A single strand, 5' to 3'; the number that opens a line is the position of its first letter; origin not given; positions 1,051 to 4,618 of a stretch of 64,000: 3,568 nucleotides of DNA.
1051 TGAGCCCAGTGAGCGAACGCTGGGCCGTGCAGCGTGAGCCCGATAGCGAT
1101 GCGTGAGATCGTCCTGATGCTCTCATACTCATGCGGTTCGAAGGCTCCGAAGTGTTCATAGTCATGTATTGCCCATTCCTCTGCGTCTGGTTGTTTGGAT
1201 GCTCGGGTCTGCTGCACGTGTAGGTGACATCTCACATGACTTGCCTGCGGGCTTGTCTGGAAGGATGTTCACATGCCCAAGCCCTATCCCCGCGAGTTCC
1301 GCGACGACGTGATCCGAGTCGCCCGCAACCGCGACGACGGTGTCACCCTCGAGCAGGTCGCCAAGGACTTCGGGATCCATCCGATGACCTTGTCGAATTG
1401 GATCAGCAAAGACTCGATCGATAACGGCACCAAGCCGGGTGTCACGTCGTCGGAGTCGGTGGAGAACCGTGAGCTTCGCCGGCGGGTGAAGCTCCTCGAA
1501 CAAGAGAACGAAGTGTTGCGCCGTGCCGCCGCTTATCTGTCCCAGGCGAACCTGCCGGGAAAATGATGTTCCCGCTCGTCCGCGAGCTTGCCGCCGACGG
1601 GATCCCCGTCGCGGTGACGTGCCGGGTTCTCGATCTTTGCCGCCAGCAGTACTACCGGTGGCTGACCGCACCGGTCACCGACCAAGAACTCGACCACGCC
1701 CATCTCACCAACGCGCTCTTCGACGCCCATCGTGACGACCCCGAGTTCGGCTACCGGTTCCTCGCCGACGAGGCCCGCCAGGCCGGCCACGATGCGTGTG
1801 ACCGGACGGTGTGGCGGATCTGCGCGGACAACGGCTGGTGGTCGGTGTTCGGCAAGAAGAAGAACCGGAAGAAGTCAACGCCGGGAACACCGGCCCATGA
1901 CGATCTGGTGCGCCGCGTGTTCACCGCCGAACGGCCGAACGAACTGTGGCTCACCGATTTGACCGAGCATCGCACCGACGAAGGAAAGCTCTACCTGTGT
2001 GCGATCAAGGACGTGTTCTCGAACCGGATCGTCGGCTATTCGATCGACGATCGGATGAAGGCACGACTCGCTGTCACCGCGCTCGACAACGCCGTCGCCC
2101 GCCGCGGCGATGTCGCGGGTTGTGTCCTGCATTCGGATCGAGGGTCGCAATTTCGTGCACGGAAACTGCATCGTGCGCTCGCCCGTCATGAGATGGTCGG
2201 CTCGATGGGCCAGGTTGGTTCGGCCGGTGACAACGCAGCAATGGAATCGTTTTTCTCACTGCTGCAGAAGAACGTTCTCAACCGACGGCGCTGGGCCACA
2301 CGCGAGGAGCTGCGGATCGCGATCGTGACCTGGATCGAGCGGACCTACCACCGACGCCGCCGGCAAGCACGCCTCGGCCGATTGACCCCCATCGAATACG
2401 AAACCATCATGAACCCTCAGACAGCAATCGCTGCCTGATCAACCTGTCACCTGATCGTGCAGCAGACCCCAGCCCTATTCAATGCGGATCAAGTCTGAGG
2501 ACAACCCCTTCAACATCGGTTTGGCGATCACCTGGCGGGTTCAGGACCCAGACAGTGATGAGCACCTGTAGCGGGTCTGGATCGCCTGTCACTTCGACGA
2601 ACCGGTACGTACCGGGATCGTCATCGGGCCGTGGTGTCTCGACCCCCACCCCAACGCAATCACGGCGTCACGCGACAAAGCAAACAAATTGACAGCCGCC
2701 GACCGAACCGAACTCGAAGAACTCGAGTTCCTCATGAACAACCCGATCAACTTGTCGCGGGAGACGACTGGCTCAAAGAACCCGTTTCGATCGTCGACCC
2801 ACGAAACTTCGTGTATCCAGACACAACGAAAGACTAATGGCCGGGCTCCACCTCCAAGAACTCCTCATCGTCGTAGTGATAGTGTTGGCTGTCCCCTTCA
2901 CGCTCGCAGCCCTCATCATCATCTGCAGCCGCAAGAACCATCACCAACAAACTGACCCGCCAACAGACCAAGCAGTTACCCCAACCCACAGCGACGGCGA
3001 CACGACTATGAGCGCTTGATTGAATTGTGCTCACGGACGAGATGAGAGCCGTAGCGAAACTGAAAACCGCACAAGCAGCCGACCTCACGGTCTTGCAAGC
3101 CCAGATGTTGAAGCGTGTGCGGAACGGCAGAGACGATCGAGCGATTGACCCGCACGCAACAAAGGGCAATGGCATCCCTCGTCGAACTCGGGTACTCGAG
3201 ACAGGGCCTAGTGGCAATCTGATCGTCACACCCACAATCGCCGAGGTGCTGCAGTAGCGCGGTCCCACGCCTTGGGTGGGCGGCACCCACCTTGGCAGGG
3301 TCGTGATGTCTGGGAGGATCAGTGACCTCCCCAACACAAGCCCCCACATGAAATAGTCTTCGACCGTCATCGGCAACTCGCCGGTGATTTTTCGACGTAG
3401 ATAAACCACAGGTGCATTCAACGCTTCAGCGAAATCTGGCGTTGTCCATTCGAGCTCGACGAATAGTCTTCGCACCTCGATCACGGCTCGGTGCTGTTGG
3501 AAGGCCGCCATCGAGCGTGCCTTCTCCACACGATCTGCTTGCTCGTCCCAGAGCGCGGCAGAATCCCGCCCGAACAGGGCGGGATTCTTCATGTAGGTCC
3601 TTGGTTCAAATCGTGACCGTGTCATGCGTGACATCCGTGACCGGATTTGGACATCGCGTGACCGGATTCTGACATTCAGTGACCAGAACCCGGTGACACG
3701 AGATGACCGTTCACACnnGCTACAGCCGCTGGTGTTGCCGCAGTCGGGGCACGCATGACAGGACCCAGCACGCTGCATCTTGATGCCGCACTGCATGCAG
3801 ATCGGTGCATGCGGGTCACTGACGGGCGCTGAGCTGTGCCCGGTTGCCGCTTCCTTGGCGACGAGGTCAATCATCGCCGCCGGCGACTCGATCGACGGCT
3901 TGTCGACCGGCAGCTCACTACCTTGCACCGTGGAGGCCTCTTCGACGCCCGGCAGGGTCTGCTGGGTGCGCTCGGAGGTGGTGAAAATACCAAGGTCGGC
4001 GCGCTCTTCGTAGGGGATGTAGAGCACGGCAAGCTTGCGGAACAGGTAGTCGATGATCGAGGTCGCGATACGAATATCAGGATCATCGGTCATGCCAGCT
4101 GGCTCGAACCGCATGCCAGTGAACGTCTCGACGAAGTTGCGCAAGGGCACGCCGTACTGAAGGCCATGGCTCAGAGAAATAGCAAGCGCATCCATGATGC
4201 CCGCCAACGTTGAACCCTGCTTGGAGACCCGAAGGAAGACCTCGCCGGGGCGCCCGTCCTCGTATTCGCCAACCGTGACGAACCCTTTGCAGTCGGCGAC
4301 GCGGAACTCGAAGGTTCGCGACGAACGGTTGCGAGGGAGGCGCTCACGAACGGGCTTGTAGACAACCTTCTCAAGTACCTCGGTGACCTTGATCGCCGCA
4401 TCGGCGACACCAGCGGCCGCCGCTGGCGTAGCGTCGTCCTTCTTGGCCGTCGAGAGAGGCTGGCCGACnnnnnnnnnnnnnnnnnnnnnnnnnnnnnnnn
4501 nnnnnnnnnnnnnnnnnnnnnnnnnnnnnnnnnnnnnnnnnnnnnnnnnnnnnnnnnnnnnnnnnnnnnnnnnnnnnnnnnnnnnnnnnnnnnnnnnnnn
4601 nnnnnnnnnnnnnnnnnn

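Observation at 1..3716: Mobile-element remnant next to nrdJ: IS256 start, ArdA-like gene, intact IS3, small-ORF cassette, XRE gene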

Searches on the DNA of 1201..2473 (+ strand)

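Call 34: search_dna_similar(query=window:1201-2473:+, collection=plasmids, mode=distant, max_rows=10)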
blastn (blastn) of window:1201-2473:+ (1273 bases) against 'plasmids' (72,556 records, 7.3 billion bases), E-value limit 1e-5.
Records with a match: 180; places in all: 296; records where one place covers at least 80% of the query: 97.
Best place of each record, by identity: 80-90% 4; 60-80% 176.
By first word of the organism name: Streptomyces 48; Rhodococcus 46; Curtobacterium 19; Mycobacterium 11; Mycolicibacterium 7; Nocardia 5; Micrococcus 5; Arthrobacter 5; Pseudonocardia 5; Gordonia 4; and 16 more.
By predicted mobility (MOB-suite, as given by PLSDB): non-mobilizable 103; mobilizable 63; conjugative 14.
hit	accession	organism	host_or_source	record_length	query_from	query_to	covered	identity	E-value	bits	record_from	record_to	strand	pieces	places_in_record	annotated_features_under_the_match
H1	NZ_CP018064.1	Rhodococcus sp. 2G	cell culture,soil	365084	5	1273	100%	76.0%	0e+0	868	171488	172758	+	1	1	IS3 family transposase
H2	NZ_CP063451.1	Rhodococcus pyridinivorans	oil-polluted soil,Libyan oil-polluted ...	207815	5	1271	100%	76.1%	0e+0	874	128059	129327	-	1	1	IS3 family transposase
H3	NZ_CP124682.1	Nocardioides sp. QY071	pure culture,livestock manure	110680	5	1269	99%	76.2%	0e+0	885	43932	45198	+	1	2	IS3 family transposase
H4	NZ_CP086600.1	Nocardia farcinica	Homo sapiens,whole organism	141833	5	1273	100%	75.9%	0e+0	864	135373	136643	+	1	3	IS3 family transposase | hypothetical protein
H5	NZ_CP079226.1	Rhodococcus sp. LW-XY12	pure culture,activated sludge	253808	4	1269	99%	75.9%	0e+0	863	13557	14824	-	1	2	IS3 family transposase | hypothetical protein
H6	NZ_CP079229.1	Rhodococcus sp. LW-XY12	pure culture,activated sludge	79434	5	1270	99%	75.9%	0e+0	863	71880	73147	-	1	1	IS3 family transposase | IS701 family transposase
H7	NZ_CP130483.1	Rhodococcus aetherivorans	Bacteria, whole organism,Rough variant ...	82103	5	1269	99%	75.9%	0e+0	861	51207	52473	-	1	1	IS3 family transposase | hypothetical protein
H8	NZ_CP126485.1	Kocuria rosea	mixed culture,an irradiated device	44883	2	1269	100%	75.1%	0e+0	855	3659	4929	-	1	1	IS3 family transposase | hypothetical protein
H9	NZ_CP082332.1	Micrococcus luteus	indoor air LB agar isolate,indoor air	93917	5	1269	99%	75.1%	0e+0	843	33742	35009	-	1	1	none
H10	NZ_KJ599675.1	Micrococcus sp. A7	-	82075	4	1269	99%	75.1%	0e+0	842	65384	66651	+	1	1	IS3 family transposase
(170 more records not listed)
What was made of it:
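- Checked: The element is 76% identical over its full length to actinobacterial IS3 copies (call 34).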

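Call 36: get_annotated_region(hit=H1, flank=60)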
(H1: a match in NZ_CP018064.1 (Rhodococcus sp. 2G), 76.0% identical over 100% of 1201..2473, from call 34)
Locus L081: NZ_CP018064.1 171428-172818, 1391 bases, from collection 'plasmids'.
description: Rhodococcus sp. 2G plasmid p1, complete sequence
organism: Rhodococcus sp. 2G (NCBI taxid 1570939)
taxonomy: Bacteria; Actinomycetota; Actinomycetes; Mycobacteriales; Nocardiaceae; Rhodococcus; Rhodococcus sp. 2G
host: -; source: cell culture,soil; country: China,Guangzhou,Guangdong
typing (MOB-suite, as given by PLSDB): mobilizable; replicon rep_cluster_261; relaxase MOBP
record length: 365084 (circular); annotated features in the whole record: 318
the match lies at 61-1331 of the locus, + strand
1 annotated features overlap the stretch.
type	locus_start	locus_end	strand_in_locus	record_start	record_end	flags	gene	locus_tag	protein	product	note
CDS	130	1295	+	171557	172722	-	-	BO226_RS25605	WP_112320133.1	IS3 family transposase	-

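Call 37: get_annotated_region(hit=H3, flank=60)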
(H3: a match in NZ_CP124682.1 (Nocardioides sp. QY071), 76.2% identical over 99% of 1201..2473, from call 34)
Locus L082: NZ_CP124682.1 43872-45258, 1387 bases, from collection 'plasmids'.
description: Nocardioides sp. QY071 plasmid pCHL, complete sequence
organism: Nocardioides sp. QY071 (NCBI taxid 3044187)
taxonomy: Bacteria; Actinomycetota; Actinomycetes; Propionibacteriales; Nocardioidaceae; Nocardioides; Nocardioides sp. QY071
host: -; source: pure culture,livestock manure; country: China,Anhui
typing (MOB-suite, as given by PLSDB): non-mobilizable
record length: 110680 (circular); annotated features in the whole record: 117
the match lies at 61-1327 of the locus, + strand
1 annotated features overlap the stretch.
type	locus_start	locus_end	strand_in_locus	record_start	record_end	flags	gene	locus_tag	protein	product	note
CDS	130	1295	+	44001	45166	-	-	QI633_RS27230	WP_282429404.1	IS3 family transposase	-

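Call 38: get_annotated_region(hit=H8, flank=60)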
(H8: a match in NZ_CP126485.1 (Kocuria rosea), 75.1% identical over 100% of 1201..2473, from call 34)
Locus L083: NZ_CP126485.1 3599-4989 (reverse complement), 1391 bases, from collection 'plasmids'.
description: Kocuria rosea strain RP1 plasmid unnamed2, complete sequence
organism: Kocuria rosea (NCBI taxid 1275)
taxonomy: Bacteria; Actinomycetota; Actinomycetes; Micrococcales; Micrococcaceae; Kocuria; Kocuria rosea
host: -; source: mixed culture,an irradiated device; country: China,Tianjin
typing (MOB-suite, as given by PLSDB): mobilizable; replicon rep_cluster_1592; relaxase MOBF
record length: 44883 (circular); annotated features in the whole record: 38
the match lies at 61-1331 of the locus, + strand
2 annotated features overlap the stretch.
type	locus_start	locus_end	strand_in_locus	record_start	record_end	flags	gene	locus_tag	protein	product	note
CDS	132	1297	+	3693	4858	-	-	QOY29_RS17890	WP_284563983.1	IS3 family transposase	-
CDS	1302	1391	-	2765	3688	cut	-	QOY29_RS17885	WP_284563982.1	hypothetical protein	-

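Call 39: get_annotated_region(hit=H10, flank=60)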
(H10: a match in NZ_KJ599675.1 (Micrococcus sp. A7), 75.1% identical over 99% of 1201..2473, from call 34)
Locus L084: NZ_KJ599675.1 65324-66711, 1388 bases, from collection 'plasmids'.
description: Micrococcus sp. A7 plasmid pLMA7, complete sequence
organism: Micrococcus sp. A7 (NCBI taxid 376418)
taxonomy: Bacteria; Actinomycetota; Actinomycetes; Micrococcales; Micrococcaceae; Micrococcus; Micrococcus sp. A7
host: -; source: -; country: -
typing (MOB-suite, as given by PLSDB): non-mobilizable; replicon rep_cluster_635
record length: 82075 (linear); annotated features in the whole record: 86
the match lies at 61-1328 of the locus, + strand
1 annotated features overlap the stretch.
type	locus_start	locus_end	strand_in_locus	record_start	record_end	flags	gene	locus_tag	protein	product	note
CDS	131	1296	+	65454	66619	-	-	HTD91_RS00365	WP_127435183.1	IS3 family transposase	-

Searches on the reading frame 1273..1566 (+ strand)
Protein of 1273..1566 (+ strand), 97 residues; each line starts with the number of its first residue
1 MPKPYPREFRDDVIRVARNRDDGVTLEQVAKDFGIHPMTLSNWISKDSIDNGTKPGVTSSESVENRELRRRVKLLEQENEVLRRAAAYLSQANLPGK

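Call 5: search_protein_families(library=pfam, proteins=[window:1273-1566:+], max_evalue=0.1)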
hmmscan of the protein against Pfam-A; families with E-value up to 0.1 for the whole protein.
window:1273-1566:+ (97 aa): 10 families
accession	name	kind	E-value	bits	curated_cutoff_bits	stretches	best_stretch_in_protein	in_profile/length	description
PF01527.26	HTH_Tnp_1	-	1.4e-08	35.3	24.1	1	5-72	7-74/75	Transposase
PF13384.12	HTH_23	-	3.8e-06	27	24.6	1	13-45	7-39/50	Homeodomain-like domain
PF01381.28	HTH_3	-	0.0028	18.1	23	1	17-46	4-32/55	Helix-turn-helix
PF13338.12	AbiEi_4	-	0.014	15.9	25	1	13-48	3-37/49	Transcriptional regulator, AbiEi antitoxin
PF04967.18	HTH_10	-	0.032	14.5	23.1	0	24-45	24-45/53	HTH DNA binding domain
PF13613.12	HTH_Tnp_4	-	0.033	14.2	27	1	23-45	19-41/53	Helix-turn-helix of DDE superfamily endonuclease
PF04849.18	HAP1_N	-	0.043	13.4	33.9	1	57-91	156-190/307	HAP1 N-terminal conserved region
PF04218.19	CENP-B_N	-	0.049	13.7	21.2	1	14-46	13-45/53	CENP-B N-terminal DNA-binding domain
PF01166.23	TSC22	-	0.054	14.1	30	1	66-86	24-44/57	TSC-22/dip/bun family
PF08074.17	CHDCT2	-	0.084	13.4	27.7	1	61-91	51-83/146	CHDCT2 (NUC038) domain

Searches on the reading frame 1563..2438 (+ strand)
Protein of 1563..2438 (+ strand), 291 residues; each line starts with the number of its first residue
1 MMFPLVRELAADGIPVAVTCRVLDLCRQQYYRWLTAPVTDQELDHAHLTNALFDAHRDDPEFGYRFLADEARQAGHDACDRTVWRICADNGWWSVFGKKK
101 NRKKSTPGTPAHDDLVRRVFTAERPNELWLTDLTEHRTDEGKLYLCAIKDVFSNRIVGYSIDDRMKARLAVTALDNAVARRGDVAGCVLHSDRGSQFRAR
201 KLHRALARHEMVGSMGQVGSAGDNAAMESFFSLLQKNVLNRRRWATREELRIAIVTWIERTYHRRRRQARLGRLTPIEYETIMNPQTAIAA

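Call 5: search_protein_families(library=pfam, proteins=[window:1563-2438:+], max_evalue=0.1)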
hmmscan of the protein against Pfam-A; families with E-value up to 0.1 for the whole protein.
window:1563-2438:+ (291 aa): 8 families
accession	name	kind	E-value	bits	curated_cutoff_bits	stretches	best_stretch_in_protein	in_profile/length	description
PF00665.32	rve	-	6.4e-22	78.2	32.6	1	123-220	2-101/102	Integrase core domain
PF13683.12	rve_3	-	6.2e-08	32.7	26.5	1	214-276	6-67/67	Integrase core domain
PF13333.12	rve_2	-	1.3e-07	32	22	1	228-281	1-53/56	Integrase core domain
PF13276.12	HTH_21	-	5.5e-05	23.7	28.1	1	49-100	10-60/60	HTH-like domain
PF13384.12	HTH_23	-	0.0025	18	24.6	1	9-35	13-39/50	Homeodomain-like domain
PF13518.12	HTH_28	-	0.0043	17.6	25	1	6-34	6-33/52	Helix-turn-helix domain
PF01498.24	HTH_Tnp_Tc3_2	-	0.038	14.7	31.5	0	55-91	7-43/72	Transposase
PF13551.12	HTH_29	-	0.062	13.8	28.1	0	9-35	7-34/64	Winged helix-turn helix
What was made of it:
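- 1205..2473 (+): Complete IS3-family insertion sequence. IRL is 1205-1229 and IRR is 2445-2470 (complementarity extends to 2473). orfA is 1273-1566 and orfB is 1563-2438. The -1 slippery heptamer G GGA AAA is at 1557-1563. Pfam HTH_Tnp_1 and rve hits (call 5).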

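Call 8: find_encoding_contigs(protein=window:1563-2438:+, flank=10000, max_places=10)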
Protein window:1563-2438:+ (291 aa): no gene with exactly this product is on record in the collection.

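Call 20: search_protein_families(library=ncbifam, proteins=[window:1563-2438:+], max_evalue=0.1)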
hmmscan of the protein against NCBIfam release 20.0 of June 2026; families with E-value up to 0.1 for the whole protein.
window:1563-2438:+ (291 aa): 2 families
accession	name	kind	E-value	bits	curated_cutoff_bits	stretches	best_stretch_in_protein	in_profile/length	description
NF033516.0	transpos_IS3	equivalog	3e-78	263.6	160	1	11-280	98-369/369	IS3 family transposase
NF033577.2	transpos_IS481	equivalog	7.2e-25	88.1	224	1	6-278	6-282/284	IS481 family transposase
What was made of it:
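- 1205..2473 (+): NCBIfam NF033516 scores 263.6 bits against a cut-off of 160 (call 20).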

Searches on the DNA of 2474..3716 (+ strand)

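Call 70: search_dna_similar(query=window:2474-3716:+, collection=plasmids, mode=distant, max_rows=8, max_evalue=0.001)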
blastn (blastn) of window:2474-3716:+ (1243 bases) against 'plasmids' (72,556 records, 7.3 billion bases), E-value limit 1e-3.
No match.
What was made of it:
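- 2474..3250 (+): Orphan stretch with small plus-strand ORFs: 2631-2837, 2837-3019 (one predicted membrane helix) and 3042-3257 (annotated as MEZ5340533.1, hypothetical, 71 aa). A plus-strand frame from 2482 has coding-like GC3 but an in-frame stop at 2569. No DNA match in plasmids (call 70).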

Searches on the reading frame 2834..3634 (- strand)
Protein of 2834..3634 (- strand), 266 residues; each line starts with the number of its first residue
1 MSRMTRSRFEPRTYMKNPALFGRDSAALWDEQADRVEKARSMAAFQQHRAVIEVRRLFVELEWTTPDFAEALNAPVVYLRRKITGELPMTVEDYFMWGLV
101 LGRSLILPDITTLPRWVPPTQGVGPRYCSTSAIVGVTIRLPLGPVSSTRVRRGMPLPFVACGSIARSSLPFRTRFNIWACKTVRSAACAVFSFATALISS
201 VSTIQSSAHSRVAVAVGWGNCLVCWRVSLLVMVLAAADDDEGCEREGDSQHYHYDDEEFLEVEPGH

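Call 5: search_protein_families(library=pfam, proteins=[window:2834-3634:-], max_evalue=0.1)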
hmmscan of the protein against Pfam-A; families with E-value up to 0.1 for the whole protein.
window:2834-3634:- (266 aa): 0 families

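Call 19: search_protein_families(library=phrogs, proteins=[window:2834-3634:-], max_evalue=0.1)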
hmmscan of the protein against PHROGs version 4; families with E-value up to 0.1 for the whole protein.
window:2834-3634:- (266 aa): 0 families

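Call 20: search_protein_families(library=ncbifam, proteins=[window:2834-3634:-], max_evalue=0.1)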
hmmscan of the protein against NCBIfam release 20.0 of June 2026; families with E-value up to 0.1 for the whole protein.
window:2834-3634:- (266 aa): 0 families
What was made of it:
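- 2474..3250 (+): No Pfam, PHROG or NCBIfam hit (calls 5, 19, 20).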

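Call 26: find_homologous_proteins(query=window:2834-3634:-, max_evalue=0.01)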
Query window:2834-3634:-: 878 candidates shared short words with the query, none scored E <= 0.01.
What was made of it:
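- Tried and rejected: The word-indexed search of 5.8 billion proteins with the full 266-aa XRE ORF found nothing (call 26).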

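Call 97: list_cluster_members(proteins=[P0001, P0098, window:2834-3634:-, window:2834-3625:-, window:2834-3592:-, window:1273-1566:+, window:1563-2438:+, window:2837-3019:+, window:2689-2955:+, window:2631-2837:+])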
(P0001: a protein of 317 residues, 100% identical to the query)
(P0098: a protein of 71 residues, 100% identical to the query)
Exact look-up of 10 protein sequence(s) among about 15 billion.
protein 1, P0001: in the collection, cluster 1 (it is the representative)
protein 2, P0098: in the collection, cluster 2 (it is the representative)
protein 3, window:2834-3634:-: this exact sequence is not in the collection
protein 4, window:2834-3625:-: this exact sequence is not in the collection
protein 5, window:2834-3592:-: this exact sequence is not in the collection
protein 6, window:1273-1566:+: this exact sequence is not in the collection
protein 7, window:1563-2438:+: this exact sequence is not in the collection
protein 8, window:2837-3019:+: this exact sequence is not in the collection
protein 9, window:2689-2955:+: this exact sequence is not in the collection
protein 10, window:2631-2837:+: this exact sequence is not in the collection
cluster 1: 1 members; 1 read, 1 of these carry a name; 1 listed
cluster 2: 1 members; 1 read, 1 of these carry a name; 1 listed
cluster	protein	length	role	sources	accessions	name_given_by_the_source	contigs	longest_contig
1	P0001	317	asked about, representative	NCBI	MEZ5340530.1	MAG: antirestriction protein ArdA [Acidimicrobiales bacterium]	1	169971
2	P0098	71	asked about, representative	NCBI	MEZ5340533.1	MAG: hypothetical protein R2706_03535 [Acidimicrobiales bacterium]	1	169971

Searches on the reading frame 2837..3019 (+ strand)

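Call 5: search_protein_families(library=pfam, proteins=[window:2837-3019:+], max_evalue=0.1)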
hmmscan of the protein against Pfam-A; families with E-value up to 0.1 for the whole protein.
window:2837-3019:+ (60 aa): 3 families
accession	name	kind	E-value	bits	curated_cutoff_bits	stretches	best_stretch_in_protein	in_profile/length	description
PF19865.4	DUF6338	-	0.022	14.8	26.5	1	5-41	80-113/205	Family of unknown function (DUF6338)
PF08999.15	SP_C-Propep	-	0.077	13.2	25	1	4-33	34-64/96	Surfactant protein C, N terminal propeptide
PF23933.1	DUF7269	-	0.08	13.4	29.1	1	2-51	20-68/162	Family of unknown function (DUF7269)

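Call 19: search_protein_families(library=phrogs, proteins=[window:2837-3019:+], max_evalue=0.1)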
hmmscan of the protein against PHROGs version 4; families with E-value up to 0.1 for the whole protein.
window:2837-3019:+ (60 aa): 0 families

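Call 20: search_protein_families(library=ncbifam, proteins=[window:2837-3019:+], max_evalue=0.1)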
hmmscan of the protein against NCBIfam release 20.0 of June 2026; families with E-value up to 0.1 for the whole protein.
window:2837-3019:+ (60 aa): 0 families

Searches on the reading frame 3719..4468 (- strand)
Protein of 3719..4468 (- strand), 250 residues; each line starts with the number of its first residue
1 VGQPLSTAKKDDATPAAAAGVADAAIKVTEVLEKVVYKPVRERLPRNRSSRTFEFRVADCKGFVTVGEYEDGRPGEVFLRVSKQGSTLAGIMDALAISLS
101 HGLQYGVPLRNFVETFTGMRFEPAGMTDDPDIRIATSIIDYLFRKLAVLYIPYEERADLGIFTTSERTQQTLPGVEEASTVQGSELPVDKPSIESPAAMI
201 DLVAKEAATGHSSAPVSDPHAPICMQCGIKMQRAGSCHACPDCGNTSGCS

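Call 57: find_related_loci(query=window:3719-4468:-, collection=metagenome_contigs, flank=8000)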
Query window:3719-4468:- (250 aa) in metagenome_contigs; peptide patterns used: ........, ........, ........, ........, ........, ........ (x = any residue, [..] = any of these).
600 stretches matched a pattern (row limit reached: there are more); 554 encode a relative of the query (tblastn E <= 1e-3); the best 80 are kept; 80 distinct loci.
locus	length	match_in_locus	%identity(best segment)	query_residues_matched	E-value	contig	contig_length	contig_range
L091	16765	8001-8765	74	1-250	5e-122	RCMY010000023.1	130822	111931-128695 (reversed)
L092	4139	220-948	74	1-250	1e-120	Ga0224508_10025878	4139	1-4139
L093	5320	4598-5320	73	1-249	6e-117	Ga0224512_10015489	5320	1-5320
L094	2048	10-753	72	1-250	2e-123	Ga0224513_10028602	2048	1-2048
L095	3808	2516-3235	71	1-249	5e-116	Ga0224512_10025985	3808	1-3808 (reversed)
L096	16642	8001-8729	69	1-250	2e-113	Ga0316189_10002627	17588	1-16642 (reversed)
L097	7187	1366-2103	68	1-250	5e-112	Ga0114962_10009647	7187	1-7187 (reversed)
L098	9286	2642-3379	67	1-250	2e-111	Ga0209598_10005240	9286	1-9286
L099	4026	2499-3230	68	1-250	2e-111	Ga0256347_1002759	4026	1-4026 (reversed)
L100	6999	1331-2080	65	1-250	3e-110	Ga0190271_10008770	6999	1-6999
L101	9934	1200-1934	66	1-250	7e-110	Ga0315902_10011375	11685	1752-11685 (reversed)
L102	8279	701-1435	66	1-250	7e-110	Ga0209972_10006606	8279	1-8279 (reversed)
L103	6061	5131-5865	65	1-250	7e-110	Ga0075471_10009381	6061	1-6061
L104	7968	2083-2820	66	1-250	3e-109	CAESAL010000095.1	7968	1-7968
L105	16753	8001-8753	67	1-250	2e-108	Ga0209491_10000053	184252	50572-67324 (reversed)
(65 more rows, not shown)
